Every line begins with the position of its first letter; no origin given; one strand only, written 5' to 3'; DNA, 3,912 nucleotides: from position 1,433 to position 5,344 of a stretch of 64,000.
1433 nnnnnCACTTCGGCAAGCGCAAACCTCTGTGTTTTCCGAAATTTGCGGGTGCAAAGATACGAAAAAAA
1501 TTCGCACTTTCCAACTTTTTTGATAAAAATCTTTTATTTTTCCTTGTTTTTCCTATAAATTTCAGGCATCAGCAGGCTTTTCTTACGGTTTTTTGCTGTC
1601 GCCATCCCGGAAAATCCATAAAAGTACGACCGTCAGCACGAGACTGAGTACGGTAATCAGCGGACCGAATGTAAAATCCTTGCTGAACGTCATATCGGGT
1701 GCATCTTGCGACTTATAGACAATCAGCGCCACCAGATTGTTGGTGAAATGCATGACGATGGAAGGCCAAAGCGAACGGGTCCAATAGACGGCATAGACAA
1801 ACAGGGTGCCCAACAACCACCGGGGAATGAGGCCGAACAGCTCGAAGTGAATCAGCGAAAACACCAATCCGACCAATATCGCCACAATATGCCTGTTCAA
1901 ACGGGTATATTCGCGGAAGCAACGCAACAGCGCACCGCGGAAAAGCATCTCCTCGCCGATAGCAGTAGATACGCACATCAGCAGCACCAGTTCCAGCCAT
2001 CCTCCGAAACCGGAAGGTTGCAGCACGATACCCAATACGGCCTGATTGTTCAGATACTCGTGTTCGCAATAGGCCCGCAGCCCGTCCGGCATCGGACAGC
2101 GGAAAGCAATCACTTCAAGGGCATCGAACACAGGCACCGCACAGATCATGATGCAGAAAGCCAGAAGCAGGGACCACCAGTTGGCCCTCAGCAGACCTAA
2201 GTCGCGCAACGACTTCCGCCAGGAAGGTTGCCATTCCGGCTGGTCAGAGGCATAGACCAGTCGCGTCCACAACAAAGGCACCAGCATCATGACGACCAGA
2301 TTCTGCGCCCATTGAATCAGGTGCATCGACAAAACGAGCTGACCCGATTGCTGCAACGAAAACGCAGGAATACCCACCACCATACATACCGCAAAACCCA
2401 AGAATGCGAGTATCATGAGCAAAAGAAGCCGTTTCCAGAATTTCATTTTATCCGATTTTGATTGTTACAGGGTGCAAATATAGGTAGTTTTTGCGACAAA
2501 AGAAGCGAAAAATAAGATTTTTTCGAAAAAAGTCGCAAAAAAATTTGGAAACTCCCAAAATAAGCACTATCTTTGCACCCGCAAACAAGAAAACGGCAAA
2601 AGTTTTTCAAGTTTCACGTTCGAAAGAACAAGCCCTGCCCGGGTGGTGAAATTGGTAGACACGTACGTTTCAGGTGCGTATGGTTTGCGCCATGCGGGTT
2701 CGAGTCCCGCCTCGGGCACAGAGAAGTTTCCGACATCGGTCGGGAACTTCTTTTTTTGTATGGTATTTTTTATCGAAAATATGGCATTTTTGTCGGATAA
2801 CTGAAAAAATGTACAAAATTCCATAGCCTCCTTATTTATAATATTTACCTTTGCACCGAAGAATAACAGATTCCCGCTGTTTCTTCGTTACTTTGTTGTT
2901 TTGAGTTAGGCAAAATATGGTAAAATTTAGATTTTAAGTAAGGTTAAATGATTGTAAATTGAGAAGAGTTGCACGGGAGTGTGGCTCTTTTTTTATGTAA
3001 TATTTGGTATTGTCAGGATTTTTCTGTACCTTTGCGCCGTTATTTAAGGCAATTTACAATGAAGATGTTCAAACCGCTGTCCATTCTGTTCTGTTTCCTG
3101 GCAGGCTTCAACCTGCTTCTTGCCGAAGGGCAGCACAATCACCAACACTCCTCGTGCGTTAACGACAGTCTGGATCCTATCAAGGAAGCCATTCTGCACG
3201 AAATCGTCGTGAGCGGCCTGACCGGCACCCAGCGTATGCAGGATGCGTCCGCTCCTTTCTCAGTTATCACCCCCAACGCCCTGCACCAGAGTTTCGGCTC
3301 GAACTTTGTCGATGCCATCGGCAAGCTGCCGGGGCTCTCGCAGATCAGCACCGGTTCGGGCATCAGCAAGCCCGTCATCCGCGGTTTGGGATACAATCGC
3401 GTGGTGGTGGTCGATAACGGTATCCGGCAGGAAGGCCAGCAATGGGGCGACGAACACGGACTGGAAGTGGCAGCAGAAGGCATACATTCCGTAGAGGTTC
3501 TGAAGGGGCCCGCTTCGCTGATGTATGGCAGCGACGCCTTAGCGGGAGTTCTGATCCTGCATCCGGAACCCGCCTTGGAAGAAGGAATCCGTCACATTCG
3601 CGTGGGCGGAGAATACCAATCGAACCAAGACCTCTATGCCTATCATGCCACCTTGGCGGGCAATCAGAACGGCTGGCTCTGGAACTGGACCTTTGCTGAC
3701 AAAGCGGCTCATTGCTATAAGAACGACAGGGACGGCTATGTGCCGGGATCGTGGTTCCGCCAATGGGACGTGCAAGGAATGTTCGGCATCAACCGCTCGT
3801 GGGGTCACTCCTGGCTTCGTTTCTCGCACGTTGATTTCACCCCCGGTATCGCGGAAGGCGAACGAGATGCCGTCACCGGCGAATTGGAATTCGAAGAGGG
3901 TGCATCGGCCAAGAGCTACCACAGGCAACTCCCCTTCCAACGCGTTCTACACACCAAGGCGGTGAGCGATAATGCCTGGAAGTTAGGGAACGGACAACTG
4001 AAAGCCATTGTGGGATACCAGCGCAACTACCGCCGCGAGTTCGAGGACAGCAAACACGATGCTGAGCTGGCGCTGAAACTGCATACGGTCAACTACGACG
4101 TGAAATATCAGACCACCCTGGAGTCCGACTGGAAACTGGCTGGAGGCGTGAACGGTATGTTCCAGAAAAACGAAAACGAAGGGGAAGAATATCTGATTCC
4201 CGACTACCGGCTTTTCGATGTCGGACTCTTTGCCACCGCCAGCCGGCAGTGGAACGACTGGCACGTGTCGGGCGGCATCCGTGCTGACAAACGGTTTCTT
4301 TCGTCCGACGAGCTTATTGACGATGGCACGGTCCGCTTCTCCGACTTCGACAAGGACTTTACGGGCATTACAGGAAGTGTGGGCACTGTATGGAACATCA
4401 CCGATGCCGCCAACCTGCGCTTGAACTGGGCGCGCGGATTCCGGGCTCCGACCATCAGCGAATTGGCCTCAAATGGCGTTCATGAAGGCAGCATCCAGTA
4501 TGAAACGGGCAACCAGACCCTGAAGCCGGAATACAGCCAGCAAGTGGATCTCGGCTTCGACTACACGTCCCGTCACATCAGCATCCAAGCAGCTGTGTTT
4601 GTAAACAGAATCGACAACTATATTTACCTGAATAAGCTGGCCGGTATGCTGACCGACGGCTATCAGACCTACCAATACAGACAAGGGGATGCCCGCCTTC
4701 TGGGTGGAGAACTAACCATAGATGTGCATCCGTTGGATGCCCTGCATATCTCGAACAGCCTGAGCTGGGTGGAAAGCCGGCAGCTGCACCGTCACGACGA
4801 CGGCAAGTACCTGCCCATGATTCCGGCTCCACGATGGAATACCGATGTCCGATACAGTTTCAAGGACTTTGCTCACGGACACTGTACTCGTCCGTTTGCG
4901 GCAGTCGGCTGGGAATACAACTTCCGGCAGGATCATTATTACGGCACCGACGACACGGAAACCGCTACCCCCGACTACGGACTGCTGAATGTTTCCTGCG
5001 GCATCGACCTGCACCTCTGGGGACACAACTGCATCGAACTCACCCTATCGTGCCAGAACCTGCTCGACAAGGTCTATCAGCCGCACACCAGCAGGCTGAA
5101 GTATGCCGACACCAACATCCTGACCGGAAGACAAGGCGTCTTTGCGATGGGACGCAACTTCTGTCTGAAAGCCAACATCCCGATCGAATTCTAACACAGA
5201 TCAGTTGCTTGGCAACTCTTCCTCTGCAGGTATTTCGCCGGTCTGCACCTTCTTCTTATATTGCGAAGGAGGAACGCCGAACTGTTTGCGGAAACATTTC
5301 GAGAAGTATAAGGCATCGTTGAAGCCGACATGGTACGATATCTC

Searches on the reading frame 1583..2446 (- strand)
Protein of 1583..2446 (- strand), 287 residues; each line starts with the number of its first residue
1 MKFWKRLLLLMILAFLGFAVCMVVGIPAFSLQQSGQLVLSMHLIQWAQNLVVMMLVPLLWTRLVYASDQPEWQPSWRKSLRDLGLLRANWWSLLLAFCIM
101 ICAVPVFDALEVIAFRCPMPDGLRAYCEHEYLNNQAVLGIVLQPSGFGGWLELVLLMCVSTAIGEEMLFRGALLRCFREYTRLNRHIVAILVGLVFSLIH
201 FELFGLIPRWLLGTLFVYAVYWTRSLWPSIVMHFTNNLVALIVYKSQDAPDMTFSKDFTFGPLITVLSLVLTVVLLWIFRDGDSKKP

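Call 90: search_protein_families(library=pfam, proteins=[window:1583-2446:-], max_evalue=0.0001)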
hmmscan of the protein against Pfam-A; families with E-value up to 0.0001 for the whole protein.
window:1583-2446:- (287 aa): 1 family
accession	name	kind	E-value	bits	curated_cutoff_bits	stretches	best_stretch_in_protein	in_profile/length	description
PF02517.21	Rce1-like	-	9.2e-18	64.8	22.4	1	151-239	5-93/93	Type II CAAX prenyl endopeptidase Rce1-like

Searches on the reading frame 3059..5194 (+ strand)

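Call 90: search_protein_families(library=pfam, proteins=[window:3059-5194:+], max_evalue=0.0001)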
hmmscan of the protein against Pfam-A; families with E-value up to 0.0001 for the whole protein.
window:3059-5194:+ (711 aa): 3 families
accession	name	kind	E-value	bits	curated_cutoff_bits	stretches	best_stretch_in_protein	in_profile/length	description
PF00593.30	TonB_dep_Rec_b-barrel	-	7.7e-44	151.7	27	1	185-668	11-436/436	TonB dependent receptor-like, beta-barrel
PF07715.20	Plug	-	2.6e-19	70.2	23.9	1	61-164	3-107/107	TonB-dependent Receptor Plug Domain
PF14905.12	OMP_b-brl_3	-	3.6e-14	53.1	27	1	342-575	55-297/408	Outer membrane protein beta-barrel family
